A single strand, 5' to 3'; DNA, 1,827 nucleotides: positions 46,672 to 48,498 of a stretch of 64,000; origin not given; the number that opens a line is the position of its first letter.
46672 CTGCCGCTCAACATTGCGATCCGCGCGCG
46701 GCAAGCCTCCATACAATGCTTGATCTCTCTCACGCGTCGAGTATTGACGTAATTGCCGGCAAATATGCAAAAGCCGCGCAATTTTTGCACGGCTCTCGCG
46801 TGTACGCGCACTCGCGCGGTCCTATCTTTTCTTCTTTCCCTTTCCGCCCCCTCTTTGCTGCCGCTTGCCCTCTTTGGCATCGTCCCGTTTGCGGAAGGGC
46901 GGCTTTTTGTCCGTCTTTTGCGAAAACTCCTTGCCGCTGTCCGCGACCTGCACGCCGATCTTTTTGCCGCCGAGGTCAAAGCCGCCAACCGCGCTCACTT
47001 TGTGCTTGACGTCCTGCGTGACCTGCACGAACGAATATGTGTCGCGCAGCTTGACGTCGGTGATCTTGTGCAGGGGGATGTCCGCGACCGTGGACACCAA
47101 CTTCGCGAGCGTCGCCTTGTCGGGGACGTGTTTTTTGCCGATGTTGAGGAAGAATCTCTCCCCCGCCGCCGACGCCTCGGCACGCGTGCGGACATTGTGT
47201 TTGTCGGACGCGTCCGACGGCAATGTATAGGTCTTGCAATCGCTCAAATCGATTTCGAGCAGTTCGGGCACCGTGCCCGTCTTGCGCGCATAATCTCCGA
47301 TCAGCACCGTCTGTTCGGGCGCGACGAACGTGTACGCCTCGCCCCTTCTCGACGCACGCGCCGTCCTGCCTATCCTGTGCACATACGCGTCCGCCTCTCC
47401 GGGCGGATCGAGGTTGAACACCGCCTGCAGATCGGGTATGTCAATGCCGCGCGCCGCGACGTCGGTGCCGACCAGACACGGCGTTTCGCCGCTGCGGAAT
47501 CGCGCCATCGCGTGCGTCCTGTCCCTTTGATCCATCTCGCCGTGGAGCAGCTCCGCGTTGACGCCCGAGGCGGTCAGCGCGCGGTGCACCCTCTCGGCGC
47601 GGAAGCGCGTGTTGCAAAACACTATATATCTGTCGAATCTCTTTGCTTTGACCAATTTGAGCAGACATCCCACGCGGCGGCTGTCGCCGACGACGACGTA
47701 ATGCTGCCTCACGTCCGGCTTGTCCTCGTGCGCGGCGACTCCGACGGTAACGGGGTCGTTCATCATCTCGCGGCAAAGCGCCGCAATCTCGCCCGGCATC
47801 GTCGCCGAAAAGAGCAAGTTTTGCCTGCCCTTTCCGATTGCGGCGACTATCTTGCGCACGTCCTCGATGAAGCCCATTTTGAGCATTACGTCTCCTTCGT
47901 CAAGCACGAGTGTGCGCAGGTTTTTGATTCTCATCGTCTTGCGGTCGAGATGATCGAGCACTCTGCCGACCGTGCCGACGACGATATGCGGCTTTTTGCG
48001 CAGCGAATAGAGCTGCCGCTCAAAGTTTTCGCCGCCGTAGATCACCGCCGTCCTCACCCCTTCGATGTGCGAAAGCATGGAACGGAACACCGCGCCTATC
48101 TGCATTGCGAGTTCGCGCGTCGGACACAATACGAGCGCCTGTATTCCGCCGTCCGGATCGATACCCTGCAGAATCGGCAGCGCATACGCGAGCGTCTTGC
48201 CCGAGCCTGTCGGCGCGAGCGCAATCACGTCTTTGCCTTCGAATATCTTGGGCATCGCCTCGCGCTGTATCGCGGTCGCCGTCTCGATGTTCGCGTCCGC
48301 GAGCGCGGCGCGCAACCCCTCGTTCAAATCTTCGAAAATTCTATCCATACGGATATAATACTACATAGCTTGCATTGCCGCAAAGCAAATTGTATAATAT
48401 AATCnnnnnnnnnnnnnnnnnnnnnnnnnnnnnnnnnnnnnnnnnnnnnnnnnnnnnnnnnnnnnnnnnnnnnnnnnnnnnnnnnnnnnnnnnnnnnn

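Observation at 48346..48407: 56-bp divergent promoter pair giving leaderless geometry for both the DEAD-box helicase and the SDR gene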

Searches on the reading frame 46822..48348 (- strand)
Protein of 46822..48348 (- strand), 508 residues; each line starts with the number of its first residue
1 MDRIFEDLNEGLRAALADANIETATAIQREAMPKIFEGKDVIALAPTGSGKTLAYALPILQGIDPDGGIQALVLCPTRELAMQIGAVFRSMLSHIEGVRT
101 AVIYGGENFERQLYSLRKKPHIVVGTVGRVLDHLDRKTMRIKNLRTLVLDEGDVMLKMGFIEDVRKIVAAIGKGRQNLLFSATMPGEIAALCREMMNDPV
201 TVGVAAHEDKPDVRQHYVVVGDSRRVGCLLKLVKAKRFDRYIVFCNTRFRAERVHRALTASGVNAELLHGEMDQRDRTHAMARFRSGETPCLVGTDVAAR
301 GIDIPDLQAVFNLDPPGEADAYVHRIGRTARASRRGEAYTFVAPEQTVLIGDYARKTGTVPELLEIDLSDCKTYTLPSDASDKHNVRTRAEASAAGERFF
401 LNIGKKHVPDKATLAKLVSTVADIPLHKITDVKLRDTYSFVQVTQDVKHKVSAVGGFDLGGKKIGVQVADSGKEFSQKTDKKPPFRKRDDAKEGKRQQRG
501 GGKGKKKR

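Call 8: find_related_loci(query=window:46822-48348:-, collection=genome_contigs, flank=4000)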
Query window:46822-48348:- (508 aa) in genome_contigs; peptide patterns used: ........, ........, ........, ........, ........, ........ (x = any residue, [..] = any of these).
363 stretches matched a pattern; 318 encode a relative of the query (tblastn E <= 1e-3); the best 80 are kept; 80 distinct loci.
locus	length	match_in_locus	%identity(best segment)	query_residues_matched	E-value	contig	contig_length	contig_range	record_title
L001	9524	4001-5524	98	1-508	0e+0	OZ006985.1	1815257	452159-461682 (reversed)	MAG: uncultured Christensenellaceae bacterium isolate metabat2_pooled_hifiasm.1589 MAG genome assembly, chromosome: 1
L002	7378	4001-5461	83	1-486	0e+0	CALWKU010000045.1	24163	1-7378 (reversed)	MAG: uncultured Christensenellaceae bacterium isolate E27__bin398 genome assembly, contig: E27__k127_5605296, whole geno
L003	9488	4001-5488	77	1-495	0e+0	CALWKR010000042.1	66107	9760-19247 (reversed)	MAG: uncultured Christensenellaceae bacterium isolate E09__bin257 genome assembly, contig: E09__k127_6145306, whole geno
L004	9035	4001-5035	42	25-367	2e-86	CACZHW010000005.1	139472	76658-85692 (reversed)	MAG: uncultured Clostridiales bacterium isolate RUG12645 genome assembly, contig: RUG12645_asm_5, whole genome shotgun s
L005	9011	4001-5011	42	25-359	6e-86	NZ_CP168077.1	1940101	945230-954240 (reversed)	Candidatus Izemoplasma sp. B36 chromosome, complete genome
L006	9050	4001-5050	40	12-359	3e-85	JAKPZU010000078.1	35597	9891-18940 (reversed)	MAG: Bacillota bacterium isolate USCA_maxbin.164 k141_144222, whole genome shotgun sequence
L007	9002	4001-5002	41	12-343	8e-85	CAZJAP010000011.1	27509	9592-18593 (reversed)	MAG TPA_asm: uncultured Candidatus Izemoplasmatales bacterium isolate binchicken_co42_505 genome assembly, contig: NODE_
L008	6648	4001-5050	40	12-359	8e-85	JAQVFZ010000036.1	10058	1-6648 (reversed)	MAG: Candidatus Izemoplasmatales bacterium isolate STE_170 NODE_17287_length_10058_cov_4.288088_Sandtown_E, whole genome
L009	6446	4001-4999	45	15-346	2e-84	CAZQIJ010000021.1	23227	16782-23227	MAG TPA_asm: uncultured Anaerolineaceae bacterium isolate binchicken_co58_58 genome assembly, contig: NODE_1764_length_2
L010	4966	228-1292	44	8-359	5e-84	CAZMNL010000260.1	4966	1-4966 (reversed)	MAG TPA_asm: uncultured Anaerolineaceae bacterium isolate SRP141376_co3_48 genome assembly, contig: NODE_42988_length_49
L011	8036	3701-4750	39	12-359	1e-83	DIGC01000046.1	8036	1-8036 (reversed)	MAG TPA_asm: Bacillales bacterium UBA5732 UBA5732_contig_13590, whole genome shotgun sequence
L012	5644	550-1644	43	8-367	3e-83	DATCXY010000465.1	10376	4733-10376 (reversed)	MAG TPA_asm: Solimonas sp. isolate SMAG_U7451 k141_60780, whole genome shotgun sequence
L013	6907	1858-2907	39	12-359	5e-83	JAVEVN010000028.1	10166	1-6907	MAG: Candidatus Izemoplasmatales bacterium isolate BF4_122 NODE_21708_length_10166_cov_5.970117_Biofilm4, whole genome s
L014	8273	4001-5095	42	8-367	6e-83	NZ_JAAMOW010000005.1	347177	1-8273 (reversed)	Solimonas terrae strain KIS83-12 NODE_5_length_347177_cov_58.828486, whole genome shotgun sequence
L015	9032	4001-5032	45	5-346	6e-83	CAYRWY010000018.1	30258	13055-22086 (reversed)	MAG TPA_asm: uncultured Anaerolineaceae bacterium isolate binchicken_co20_393 genome assembly, contig: NODE_3241_length_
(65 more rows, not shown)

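Call 15: find_related_loci(query=window:46822-48348:-, collection=metagenome_contigs, flank=2500)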
Query window:46822-48348:- (508 aa) in metagenome_contigs; peptide patterns used: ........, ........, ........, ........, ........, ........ (x = any residue, [..] = any of these).
565 stretches matched a pattern; 473 encode a relative of the query (tblastn E <= 1e-3); the best 80 are kept; 80 distinct loci.
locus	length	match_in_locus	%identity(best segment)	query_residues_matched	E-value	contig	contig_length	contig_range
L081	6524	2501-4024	98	1-508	0e+0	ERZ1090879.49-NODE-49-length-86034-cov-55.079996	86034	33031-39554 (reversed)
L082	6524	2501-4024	98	1-508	0e+0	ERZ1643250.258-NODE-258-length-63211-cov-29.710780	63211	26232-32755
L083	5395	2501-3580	41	9-367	1e-88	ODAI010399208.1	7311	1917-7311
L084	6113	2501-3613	39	1-366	1e-86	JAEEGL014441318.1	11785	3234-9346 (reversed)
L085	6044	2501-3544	41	1-343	4e-86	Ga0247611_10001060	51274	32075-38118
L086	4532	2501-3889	36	25-481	7e-86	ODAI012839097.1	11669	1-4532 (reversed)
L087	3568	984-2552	32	8-473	3e-86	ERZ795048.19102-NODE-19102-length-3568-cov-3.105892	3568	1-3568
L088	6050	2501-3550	40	12-359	2e-85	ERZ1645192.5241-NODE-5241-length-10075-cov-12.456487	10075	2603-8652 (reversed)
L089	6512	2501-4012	34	25-469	1e-85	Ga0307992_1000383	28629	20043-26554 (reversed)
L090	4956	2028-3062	43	25-367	1e-84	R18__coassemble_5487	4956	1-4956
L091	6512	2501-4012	34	25-469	1e-85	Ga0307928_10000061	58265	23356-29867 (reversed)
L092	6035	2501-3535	42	25-367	1e-83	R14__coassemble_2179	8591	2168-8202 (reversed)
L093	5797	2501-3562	38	8-359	4e-83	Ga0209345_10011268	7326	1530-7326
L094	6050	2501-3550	41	8-355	1e-82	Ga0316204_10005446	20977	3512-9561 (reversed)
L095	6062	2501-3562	38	8-359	8e-83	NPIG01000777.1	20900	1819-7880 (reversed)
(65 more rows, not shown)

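Call 27: search_protein_families(library=pfam, proteins=[window:46822-48348:-], max_evalue=0.001)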
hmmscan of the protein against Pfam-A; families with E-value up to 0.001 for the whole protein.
window:46822-48348:- (508 aa): 4 families
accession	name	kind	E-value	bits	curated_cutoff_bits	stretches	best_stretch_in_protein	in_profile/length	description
PF00270.35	DEAD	-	2.9e-48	164.2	26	1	25-188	1-164/167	DEAD/DEAH box helicase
PF00271.37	Helicase_C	-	6.9e-30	104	23.5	1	227-332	4-109/110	Helicase conserved C-terminal domain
PF03880.21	DbpA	-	5.1e-08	33.3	25.6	1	398-466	1-70/72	DbpA RNA binding domain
PF04851.21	ResIII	-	4.5e-06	27.1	22.5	1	29-153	9-135/164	Type III restriction enzyme, res subunit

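Call 28: find_homologous_proteins(query=window:46822-48348:-, max_evalue=1e-60)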
Query window:46822-48348:- (508 aa): 7567 proteins with E <= 1e-60 among 8000 candidates; the best 120 are listed.
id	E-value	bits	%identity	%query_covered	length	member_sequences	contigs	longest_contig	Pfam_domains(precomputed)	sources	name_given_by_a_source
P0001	0.0e+0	1129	99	100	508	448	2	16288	PF00270.36,PF03880.22,PF00271.38,PF04851.22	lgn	-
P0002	1.2e-265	900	83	96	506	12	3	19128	PF00270.36,PF03880.22,PF00271.38,PF04851.22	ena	-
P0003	3.3e-259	879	77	100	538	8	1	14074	PF00270.36,PF03880.22,PF00271.38,PF04851.22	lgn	-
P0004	2.6e-248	843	77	97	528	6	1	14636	PF00270.36,PF03880.22,PF00271.38,PF04851.22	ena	-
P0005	2.0e-238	810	95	72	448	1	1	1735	PF00270.36,PF00271.38,PF04851.22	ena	-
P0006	6.7e-216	736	67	100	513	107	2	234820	PF00270.36,PF03880.22,PF00271.38,PF04851.22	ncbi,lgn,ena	-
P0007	1.0e-157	544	52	98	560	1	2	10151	PF00270.36,PF03880.22,PF00271.38,PF04851.22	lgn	-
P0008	3.2e-155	536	53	92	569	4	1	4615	PF00270.36,PF03880.22,PF00271.38,PF04851.22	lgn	-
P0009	2.4e-154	533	51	97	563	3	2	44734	PF00270.36,PF03880.22,PF00271.38,PF04851.22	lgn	-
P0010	1.2e-153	530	53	92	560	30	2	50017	PF00270.36,PF03880.22,PF00271.38,PF04851.22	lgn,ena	-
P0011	3.5e-153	529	51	96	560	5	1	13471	PF00270.36,PF03880.22,PF00271.38,PF04851.22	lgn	-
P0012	5.5e-153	528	50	98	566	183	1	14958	PF00270.36,PF03880.22,PF00271.38,PF04851.22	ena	-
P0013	4.5e-151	522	51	97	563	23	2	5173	PF00270.36,PF03880.22,PF00271.38,PF22590.3,PF04851.22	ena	-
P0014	4.6e-151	522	51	98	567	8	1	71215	PF00270.36,PF03880.22,PF00271.38,PF04851.22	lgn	-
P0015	7.7e-151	521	52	91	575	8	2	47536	PF00270.36,PF03880.22,PF00271.38,PF22590.3,PF04851.22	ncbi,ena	-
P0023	5.7e-145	502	50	96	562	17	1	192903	PF00270.36,PF03880.22,PF00271.38,PF04851.22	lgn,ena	-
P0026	4.0e-131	456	47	93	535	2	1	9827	PF00270.36,PF03880.22,PF00271.38,PF22590.3,PF04851.22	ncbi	ncbi:MAG: DEAD/DEAH box helicase [Christensenellales bacterium]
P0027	4.9e-130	453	45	100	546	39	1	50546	PF00270.36,PF03880.22,PF00271.38,PF04851.22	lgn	-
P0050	1.7e-121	424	44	92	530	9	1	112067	PF00270.36,PF03880.22,PF00271.38,PF22590.3,PF04851.22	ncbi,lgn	-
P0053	7.6e-118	412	43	100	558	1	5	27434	PF00270.36,PF03880.22,PF00271.38,PF22590.3,PF04851.22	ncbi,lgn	-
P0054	1.1e-117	412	43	100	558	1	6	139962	PF00270.36,PF03880.22,PF00271.38,PF22590.3,PF04851.22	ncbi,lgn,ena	-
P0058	1.4e-109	385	40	99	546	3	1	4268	PF00270.36,PF03880.22,PF00271.38,PF04851.22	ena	-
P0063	5.6e-100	353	35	95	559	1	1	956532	PF00270.36,PF03880.22,PF00271.38,PF04851.22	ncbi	-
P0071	3.2e-99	351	35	92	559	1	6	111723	PF00270.36,PF03880.22,PF00271.38,PF04851.22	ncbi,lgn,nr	ncbi:MAG: DEAD/DEAH box helicase [Eubacteriales bacterium]|nr:DEAD/DEAH box helicase [Eubacteriales 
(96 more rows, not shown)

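Call 29: find_encoding_contigs(protein=P0006, flank=2500, max_places=1)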
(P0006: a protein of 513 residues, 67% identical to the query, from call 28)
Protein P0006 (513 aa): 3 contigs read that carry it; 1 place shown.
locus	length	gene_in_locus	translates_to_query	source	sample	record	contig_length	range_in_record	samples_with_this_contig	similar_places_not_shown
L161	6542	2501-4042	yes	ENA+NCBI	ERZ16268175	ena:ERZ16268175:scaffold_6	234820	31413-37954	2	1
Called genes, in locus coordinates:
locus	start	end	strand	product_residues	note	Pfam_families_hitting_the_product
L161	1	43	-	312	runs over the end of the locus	PF18082:NAT_N, PF18164:GNAT_C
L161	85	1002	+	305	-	PF02463:SMC_N (faint), PF00005:ABC_tran (weak), PF13304:AAA_21, PF13175:AAA_15 (weak)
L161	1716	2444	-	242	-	PF00106:adh_short, PF08659:KR, PF13561:adh_short_C2, PF23441:SDR (faint)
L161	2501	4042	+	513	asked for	PF00270:DEAD, PF04851:ResIII, PF00271:Helicase_C, PF03880:DbpA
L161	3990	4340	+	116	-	PF06257:VEG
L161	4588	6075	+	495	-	PF12673:SipL (faint)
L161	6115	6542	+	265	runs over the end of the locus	PF08544:GHMP_kinases_C (faint), PF00288:GHMP_kinases_N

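Call 30: find_encoding_contigs(protein=P0003, flank=2500, max_places=1)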
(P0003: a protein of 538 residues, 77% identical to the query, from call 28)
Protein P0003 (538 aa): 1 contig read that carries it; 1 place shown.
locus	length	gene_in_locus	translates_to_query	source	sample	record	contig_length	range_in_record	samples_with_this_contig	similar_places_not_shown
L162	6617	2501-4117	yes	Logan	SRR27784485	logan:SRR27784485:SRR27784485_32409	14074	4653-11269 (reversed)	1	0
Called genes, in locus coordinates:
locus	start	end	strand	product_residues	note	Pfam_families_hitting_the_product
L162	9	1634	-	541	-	PF13229:Beta_helix (faint)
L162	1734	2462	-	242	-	PF00106:adh_short, PF01370:Epimerase (weak), PF05368:NmrA (weak), PF08659:KR, PF13460:NAD_binding_10 (faint), PF13561:adh_short_C2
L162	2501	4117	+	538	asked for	PF04851:ResIII (weak), PF00270:DEAD, PF00271:Helicase_C, PF03880:DbpA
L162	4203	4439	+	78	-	PF06257:VEG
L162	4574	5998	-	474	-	-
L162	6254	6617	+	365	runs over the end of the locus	PF01636:APH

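Call 31: find_encoding_contigs(protein=P0004, flank=2500, max_places=1)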
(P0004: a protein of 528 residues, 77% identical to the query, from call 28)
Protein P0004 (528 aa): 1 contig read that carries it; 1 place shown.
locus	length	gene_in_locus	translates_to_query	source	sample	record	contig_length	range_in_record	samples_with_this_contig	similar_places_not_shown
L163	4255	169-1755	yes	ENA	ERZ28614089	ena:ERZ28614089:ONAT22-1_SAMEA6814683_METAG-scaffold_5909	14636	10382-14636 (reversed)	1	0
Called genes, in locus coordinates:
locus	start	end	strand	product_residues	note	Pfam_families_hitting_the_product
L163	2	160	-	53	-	?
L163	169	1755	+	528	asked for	PF00270:DEAD, PF04851:ResIII (weak), PF00271:Helicase_C, PF03880:DbpA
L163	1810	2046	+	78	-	PF06257:VEG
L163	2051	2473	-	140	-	PF00165:HTH_AraC (weak), PF12833:HTH_18, PF00165:HTH_AraC (weak)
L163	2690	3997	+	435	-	PF00155:Aminotran_1_2, PF01041:DegT_DnrJ_EryC1, PF01053:Cys_Met_Meta_PP (weak)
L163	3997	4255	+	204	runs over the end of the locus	PF02397:Bac_transf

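Call 33: find_encoding_contigs(protein=P0014, flank=2000, max_places=1)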
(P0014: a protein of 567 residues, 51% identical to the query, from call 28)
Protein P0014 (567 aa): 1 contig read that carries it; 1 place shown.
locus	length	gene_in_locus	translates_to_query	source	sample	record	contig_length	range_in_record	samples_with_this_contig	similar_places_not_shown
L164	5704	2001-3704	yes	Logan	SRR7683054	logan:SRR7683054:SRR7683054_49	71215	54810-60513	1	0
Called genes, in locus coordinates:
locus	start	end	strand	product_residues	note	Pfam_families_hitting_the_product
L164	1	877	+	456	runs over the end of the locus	-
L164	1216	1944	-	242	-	PF00106:adh_short, PF08659:KR, PF13561:adh_short_C2, PF23441:SDR (faint)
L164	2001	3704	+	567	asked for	PF00270:DEAD, PF04851:ResIII (weak), PF00271:Helicase_C, PF03880:DbpA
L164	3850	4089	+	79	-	PF06257:VEG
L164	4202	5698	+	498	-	PF12673:SipL (faint)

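Call 34: find_encoding_contigs(protein=P0023, flank=2000, max_places=1)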
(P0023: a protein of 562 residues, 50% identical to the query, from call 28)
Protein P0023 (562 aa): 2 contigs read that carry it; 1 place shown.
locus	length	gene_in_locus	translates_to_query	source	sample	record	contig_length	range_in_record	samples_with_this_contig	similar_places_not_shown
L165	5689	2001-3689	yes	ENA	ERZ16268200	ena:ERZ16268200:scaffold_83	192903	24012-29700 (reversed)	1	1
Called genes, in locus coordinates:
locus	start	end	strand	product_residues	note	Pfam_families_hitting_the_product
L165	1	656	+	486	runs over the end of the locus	-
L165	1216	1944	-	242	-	PF00106:adh_short, PF01370:Epimerase (weak), PF08659:KR, PF13561:adh_short_C2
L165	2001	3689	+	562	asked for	PF00270:DEAD, PF04851:ResIII, PF00271:Helicase_C, PF03880:DbpA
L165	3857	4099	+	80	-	PF06257:VEG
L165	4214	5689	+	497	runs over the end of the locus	PF12673:SipL (faint)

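Call 35: find_encoding_contigs(protein=P0010, flank=2000, max_places=1)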
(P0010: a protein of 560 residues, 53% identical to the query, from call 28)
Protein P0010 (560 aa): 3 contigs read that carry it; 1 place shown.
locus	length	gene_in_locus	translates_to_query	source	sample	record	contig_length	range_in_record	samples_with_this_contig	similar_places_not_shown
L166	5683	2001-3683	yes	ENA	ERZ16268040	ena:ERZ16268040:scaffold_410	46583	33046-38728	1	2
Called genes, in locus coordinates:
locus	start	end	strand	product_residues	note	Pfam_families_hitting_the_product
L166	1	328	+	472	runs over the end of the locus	-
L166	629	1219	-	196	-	PF13673:Acetyltransf_10 (weak), PF00583:Acetyltransf_1, PF13508:Acetyltransf_7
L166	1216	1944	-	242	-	PF00106:adh_short, PF01370:Epimerase (weak), PF08659:KR, PF13561:adh_short_C2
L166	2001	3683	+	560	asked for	PF00270:DEAD, PF04851:ResIII, PF00271:Helicase_C, PF03880:DbpA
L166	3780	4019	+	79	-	PF06257:VEG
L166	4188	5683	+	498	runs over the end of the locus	PF12673:SipL (weak)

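Call 36: find_encoding_contigs(protein=P0027, flank=2000, max_places=1)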
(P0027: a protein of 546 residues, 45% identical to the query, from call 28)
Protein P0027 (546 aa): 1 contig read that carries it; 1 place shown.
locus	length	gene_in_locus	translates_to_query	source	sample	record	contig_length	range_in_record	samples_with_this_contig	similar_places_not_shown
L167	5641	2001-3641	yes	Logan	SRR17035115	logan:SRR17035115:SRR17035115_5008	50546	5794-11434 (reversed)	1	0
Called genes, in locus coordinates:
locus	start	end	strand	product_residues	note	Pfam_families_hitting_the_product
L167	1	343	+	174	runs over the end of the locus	PF12844:HTH_19, PF13560:HTH_31, PF15731:MqsA_antitoxin (weak), PF01381:HTH_3, PF13443:HTH_26 (weak), PF13800:Sigma_reg_N (faint)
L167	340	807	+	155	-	-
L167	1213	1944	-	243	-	PF00106:adh_short, PF01370:Epimerase (weak), PF08659:KR, PF13561:adh_short_C2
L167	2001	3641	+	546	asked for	PF00270:DEAD, PF04851:ResIII, PF00271:Helicase_C, PF03880:DbpA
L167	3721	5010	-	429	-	PF01547:SBP_bac_1, PF13416:SBP_bac_8, PF13343:SBP_bac_6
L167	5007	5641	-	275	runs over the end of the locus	PF00528:BPD_transp_1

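Call 37: find_encoding_contigs(protein=P0054, flank=2000, max_places=1)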
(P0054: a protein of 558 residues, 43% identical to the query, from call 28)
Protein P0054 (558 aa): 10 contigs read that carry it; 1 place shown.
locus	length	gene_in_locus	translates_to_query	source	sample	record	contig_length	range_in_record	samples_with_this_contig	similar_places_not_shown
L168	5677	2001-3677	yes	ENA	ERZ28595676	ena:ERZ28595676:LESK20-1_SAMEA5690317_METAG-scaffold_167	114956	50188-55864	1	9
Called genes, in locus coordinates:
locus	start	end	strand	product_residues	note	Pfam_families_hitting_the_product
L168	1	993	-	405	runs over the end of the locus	PF00083:Sugar_tr, PF07690:MFS_1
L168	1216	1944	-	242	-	PF00106:adh_short, PF08659:KR, PF13460:NAD_binding_10 (weak), PF13561:adh_short_C2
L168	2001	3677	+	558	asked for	PF00270:DEAD, PF04851:ResIII, PF00271:Helicase_C, PF22590:Cas3-like_C_2 (weak), PF03880:DbpA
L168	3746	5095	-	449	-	-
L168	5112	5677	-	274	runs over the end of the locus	PF00528:BPD_transp_1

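Call 46: list_cluster_members(proteins=[P0006, P0015, P0026, P0050, P0053, P0054, P0071, P0063])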
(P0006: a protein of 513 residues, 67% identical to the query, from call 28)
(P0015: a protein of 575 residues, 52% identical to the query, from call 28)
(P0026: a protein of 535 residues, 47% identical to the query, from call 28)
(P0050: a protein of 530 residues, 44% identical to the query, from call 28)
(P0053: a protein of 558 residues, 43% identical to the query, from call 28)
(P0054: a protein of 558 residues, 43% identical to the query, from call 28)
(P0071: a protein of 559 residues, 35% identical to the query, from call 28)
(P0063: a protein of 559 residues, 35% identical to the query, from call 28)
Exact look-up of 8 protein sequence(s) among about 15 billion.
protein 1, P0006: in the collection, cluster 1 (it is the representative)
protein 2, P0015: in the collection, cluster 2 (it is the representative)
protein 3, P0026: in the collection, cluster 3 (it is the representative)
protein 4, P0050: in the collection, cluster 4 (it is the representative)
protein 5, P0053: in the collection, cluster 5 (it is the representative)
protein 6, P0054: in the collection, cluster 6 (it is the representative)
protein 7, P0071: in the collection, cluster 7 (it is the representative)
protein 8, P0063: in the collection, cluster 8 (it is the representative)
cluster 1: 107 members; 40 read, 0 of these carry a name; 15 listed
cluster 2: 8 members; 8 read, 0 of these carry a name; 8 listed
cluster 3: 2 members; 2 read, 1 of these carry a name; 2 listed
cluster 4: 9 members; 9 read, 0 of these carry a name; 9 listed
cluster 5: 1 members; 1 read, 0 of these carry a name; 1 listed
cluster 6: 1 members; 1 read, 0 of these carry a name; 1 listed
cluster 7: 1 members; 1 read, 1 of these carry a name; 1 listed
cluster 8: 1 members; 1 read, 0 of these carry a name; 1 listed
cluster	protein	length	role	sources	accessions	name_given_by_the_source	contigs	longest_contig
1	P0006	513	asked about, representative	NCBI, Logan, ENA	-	-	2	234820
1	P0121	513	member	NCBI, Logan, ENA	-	-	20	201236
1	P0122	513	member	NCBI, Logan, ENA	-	-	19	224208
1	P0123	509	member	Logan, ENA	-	-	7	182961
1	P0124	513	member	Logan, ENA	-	-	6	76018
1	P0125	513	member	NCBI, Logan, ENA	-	-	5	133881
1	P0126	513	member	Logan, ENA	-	-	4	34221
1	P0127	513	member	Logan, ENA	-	-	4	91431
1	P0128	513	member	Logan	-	-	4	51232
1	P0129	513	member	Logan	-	-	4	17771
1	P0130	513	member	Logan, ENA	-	-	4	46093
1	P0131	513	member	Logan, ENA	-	-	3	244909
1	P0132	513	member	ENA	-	-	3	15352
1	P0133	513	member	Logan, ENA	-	-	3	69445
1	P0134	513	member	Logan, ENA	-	-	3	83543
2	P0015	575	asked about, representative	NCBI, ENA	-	-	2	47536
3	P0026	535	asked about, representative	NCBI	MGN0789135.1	MAG: DEAD/DEAH box helicase [Christensenellales bacterium]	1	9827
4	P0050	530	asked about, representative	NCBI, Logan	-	-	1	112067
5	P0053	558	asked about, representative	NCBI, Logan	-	-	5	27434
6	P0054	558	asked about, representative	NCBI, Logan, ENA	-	-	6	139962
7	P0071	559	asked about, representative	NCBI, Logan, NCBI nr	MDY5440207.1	MAG: DEAD/DEAH box helicase [Eubacteriales bacterium] | DEAD/DEAH box helicase [Eubacteriales bacterium]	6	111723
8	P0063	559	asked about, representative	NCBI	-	-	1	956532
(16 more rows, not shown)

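Call 47: find_encoding_contigs(protein=P0063, flank=2000, max_places=1)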
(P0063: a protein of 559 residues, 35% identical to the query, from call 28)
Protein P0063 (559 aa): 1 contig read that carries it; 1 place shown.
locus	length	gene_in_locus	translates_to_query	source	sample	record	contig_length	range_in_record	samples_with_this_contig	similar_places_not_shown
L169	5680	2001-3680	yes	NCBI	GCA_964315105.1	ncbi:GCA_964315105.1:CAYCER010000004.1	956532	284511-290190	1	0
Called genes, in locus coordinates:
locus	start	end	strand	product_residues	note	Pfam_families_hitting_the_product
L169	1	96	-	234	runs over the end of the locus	PF00702:Hydrolase, PF13419:HAD_2, PF13242:Hydrolase_like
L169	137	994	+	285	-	PF14397:ATPgrasp_ST (faint), PF02655:ATP-grasp_3, PF08443:RimK, PF02955:GSH-S_ATP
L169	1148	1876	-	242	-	PF00106:adh_short, PF01370:Epimerase, PF08659:KR, PF13561:adh_short_C2, PF23441:SDR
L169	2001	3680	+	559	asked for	PF04851:ResIII, PF00270:DEAD, PF00271:Helicase_C, PF03880:DbpA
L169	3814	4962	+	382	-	PF01545:Cation_efflux, PF16916:ZT_dimer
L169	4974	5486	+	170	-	PF00160:Pro_isomerase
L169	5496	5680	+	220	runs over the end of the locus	PF01791:DeoC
